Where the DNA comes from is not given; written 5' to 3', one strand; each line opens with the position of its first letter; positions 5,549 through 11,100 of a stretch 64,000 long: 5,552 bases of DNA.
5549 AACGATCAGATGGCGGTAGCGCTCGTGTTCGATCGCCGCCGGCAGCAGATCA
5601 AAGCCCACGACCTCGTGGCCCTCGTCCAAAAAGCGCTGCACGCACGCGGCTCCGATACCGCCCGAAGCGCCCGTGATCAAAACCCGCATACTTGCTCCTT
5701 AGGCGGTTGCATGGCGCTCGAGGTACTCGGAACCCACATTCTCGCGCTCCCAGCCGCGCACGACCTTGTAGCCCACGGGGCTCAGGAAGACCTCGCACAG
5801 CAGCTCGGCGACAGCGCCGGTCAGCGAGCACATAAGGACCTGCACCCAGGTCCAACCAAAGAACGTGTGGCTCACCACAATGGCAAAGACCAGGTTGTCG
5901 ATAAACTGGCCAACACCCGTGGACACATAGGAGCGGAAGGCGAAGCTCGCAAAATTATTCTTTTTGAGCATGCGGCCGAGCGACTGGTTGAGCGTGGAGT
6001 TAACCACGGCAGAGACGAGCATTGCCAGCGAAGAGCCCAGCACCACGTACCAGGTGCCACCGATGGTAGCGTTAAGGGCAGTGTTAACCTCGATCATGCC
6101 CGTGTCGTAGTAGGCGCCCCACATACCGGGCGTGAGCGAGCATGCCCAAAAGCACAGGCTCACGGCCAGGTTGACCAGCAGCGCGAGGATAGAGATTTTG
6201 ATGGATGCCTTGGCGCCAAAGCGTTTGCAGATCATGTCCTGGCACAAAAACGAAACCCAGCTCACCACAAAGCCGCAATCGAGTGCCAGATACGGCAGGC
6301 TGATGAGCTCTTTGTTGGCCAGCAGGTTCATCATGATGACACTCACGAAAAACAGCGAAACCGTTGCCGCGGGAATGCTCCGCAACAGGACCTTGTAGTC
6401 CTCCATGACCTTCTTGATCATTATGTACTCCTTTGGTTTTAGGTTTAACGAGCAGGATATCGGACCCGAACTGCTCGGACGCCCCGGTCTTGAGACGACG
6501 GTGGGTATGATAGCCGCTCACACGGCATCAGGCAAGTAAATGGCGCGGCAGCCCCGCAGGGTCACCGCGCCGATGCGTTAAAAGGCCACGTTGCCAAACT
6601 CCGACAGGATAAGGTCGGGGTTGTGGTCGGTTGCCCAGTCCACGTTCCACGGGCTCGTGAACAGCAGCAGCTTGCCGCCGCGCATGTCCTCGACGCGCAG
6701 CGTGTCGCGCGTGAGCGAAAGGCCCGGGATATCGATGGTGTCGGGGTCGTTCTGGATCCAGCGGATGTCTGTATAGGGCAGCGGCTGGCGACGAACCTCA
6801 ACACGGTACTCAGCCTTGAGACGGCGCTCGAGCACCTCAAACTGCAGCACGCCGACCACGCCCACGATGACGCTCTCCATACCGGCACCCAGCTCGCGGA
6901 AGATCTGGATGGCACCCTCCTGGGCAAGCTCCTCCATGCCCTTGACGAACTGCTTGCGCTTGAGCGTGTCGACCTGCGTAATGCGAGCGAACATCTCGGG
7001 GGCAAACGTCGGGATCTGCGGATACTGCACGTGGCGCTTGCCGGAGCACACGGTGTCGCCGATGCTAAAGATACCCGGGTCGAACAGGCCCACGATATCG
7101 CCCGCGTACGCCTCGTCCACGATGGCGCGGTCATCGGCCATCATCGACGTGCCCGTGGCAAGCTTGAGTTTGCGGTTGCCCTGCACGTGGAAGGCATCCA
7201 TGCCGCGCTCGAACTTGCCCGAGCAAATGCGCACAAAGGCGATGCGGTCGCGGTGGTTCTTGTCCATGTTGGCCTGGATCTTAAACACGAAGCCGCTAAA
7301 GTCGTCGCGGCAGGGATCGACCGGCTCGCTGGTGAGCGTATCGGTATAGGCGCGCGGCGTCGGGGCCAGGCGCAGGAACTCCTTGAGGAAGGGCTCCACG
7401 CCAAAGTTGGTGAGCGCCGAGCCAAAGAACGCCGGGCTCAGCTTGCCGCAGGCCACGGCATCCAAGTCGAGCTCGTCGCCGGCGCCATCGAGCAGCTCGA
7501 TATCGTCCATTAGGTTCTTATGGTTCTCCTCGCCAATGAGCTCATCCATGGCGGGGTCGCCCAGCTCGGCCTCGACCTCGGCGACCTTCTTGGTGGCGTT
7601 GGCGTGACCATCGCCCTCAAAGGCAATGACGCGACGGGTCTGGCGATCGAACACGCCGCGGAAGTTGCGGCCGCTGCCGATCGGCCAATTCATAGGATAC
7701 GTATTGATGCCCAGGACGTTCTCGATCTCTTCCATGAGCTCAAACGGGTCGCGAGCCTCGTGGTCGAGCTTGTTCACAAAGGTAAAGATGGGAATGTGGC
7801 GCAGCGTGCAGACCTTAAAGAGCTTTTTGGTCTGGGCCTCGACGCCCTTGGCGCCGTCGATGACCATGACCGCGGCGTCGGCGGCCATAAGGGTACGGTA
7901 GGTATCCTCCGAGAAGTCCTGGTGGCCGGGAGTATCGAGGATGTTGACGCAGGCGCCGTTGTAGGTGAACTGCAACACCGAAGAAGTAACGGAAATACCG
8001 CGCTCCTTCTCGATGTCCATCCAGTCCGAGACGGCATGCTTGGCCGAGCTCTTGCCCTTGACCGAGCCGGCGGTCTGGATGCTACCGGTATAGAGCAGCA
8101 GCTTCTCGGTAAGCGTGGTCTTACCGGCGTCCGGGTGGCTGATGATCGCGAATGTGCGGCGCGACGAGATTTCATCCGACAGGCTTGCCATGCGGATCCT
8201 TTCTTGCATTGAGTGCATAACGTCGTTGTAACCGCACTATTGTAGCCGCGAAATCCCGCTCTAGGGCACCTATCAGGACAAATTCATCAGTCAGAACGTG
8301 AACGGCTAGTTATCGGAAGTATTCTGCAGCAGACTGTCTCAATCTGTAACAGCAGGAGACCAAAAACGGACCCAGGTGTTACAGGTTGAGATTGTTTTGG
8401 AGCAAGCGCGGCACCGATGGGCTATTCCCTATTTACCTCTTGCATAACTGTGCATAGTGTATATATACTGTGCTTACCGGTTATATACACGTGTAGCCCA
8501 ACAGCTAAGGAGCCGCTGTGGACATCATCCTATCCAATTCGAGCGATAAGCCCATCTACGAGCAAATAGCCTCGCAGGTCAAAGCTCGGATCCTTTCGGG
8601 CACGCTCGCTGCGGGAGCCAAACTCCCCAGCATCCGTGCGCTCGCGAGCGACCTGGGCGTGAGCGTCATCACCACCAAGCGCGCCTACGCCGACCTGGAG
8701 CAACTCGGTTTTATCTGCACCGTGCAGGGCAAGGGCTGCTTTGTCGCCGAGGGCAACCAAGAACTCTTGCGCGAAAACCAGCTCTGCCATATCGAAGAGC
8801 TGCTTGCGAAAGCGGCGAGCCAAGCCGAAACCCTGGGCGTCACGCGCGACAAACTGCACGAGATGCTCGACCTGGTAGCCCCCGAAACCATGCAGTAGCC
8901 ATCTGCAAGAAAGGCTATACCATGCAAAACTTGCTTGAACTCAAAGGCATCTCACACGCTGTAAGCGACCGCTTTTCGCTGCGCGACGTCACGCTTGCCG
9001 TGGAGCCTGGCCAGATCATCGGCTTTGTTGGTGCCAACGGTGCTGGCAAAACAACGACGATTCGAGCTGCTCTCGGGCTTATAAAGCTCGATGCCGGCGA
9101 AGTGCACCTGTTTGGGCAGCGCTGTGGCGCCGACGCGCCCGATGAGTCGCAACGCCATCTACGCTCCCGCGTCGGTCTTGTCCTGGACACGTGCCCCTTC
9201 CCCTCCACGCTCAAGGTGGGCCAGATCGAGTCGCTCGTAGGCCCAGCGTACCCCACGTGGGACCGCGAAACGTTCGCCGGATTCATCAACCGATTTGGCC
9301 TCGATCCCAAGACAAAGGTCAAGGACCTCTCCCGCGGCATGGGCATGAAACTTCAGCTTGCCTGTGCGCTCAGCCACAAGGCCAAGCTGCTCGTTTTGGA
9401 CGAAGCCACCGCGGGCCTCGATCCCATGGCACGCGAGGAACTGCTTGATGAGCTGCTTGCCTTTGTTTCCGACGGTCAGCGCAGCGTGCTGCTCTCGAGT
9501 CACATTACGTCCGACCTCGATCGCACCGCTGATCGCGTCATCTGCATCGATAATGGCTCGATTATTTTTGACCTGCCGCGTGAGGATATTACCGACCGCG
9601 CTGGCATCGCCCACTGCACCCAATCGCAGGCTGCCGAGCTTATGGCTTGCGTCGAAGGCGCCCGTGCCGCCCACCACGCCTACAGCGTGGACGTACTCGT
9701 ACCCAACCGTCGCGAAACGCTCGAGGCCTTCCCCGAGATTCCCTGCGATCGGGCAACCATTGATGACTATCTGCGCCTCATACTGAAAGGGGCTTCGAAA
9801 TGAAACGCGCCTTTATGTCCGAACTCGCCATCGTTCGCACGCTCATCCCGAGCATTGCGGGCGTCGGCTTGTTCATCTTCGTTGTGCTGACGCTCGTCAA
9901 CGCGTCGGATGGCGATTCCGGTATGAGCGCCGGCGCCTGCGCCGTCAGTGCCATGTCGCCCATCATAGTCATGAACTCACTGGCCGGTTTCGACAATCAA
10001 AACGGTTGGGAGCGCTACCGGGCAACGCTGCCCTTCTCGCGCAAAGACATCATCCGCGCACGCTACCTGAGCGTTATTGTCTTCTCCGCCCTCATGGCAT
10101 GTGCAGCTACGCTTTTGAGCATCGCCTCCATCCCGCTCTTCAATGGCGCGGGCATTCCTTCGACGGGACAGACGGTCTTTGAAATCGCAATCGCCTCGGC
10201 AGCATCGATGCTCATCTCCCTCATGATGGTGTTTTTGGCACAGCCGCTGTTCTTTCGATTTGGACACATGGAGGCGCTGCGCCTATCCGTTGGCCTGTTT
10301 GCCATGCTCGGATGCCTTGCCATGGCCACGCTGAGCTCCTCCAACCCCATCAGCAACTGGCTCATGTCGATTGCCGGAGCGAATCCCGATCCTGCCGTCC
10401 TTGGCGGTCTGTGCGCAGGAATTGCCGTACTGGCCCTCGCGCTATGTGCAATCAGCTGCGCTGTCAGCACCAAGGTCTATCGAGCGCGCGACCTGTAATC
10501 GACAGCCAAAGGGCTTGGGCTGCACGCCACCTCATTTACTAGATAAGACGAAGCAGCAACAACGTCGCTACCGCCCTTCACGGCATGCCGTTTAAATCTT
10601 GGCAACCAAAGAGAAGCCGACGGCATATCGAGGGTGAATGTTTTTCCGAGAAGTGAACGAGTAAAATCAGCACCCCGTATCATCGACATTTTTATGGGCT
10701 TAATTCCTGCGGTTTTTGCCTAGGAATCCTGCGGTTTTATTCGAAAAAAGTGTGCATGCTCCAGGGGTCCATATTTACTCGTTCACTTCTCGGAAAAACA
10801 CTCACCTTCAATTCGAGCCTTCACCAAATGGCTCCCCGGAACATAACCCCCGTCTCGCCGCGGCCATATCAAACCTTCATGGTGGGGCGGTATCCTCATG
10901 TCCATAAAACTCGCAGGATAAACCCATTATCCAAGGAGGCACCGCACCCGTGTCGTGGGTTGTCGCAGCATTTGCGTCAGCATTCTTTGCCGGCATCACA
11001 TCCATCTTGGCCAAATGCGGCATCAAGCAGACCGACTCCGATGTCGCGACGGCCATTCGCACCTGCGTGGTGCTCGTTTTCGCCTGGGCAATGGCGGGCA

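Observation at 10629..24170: MITE-like family of about 180 bp in three copies; two copies in opposite orientation bracket a hypothetical membrane-protein gene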

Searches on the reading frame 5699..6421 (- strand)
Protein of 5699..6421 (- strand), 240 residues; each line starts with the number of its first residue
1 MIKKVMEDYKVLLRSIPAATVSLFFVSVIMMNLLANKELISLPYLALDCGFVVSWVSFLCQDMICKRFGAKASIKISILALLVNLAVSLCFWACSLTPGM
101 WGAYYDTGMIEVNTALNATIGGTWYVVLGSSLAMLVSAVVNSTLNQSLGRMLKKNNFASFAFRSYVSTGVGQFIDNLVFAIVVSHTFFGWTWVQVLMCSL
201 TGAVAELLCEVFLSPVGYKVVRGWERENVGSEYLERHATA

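Call 62: search_protein_families(library=pfam, proteins=[window:5699-6421:-], max_evalue=0.0001)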
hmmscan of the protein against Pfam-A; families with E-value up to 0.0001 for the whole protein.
window:5699-6421:- (240 aa): 1 family
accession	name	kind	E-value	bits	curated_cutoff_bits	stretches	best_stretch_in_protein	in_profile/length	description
PF02592.20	Vut_1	-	3.7e-22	79.8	27.2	1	48-218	1-150/152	Putative vitamin uptake transporter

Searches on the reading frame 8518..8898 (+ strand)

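Call 62: search_protein_families(library=pfam, proteins=[window:8518-8898:+], max_evalue=0.0001)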
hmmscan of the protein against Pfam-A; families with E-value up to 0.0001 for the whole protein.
window:8518-8898:+ (126 aa): 2 families
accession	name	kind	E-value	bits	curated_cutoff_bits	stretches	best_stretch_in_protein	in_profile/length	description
PF00392.27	GntR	-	7.2e-17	61.3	27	1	14-76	2-64/64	Bacterial regulatory proteins, gntR family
PF13730.12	HTH_36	-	3e-05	24.2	25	1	35-66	24-55/55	Helix-turn-helix domain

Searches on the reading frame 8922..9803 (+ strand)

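Call 18: search_protein_families(library=pfam, proteins=[window:8922-9803:+], max_evalue=0.01)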
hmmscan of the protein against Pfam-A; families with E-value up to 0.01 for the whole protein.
window:8922-9803:+ (293 aa): 5 families
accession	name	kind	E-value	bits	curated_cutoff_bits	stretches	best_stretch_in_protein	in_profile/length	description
PF00005.33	ABC_tran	-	3.4e-23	83.2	25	1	20-164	1-137/137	ABC transporter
PF13304.12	AAA_21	-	8.6e-09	36.3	27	1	129-194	231-298/304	AAA domain, putative AbiEii toxin, Type IV TA system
PF13401.12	AAA_22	-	3.5e-05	24.6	27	1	31-185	6-114/130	AAA domain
PF13604.12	AAA_30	-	0.0029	17.8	27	0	27-64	15-52/191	AAA domain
PF02463.25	SMC_N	-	0.0084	16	40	0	141-180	146-185/220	RecF/RecN/SMC N terminal domain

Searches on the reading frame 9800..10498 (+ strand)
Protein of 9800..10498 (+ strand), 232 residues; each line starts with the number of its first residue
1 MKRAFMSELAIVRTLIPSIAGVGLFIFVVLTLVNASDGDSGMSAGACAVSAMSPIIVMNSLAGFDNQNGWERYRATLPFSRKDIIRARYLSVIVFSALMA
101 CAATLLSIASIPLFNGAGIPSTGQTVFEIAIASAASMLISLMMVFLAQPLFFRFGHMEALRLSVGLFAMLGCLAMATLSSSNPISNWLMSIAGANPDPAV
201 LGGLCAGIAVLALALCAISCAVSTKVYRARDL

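Call 18: search_protein_families(library=pfam, proteins=[window:9800-10498:+], max_evalue=0.01)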
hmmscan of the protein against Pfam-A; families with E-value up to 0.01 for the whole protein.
window:9800-10498:+ (232 aa): 2 families
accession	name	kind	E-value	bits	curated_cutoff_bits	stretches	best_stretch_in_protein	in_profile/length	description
PF13346.12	ABC2_membrane_5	-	1.7e-22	80.4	25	1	25-227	18-204/205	ABC-2 family transporter protein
PF07690.21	MFS_1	-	0.0099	15.3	33.4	0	30-217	167-319/347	Major Facilitator Superfamily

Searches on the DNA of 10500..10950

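Call 49: search_rna_families(source=window, start=10500, end=10950, threshold=evalue, max_evalue=10)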
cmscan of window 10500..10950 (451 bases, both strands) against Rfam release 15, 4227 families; matches with E-value up to 10: 1.
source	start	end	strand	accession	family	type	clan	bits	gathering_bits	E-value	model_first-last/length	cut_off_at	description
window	10676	10696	-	RF01905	HOTAIR_2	Gene; lncRNA;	-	11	60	5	49-69/69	no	HOTAIR conserved region 2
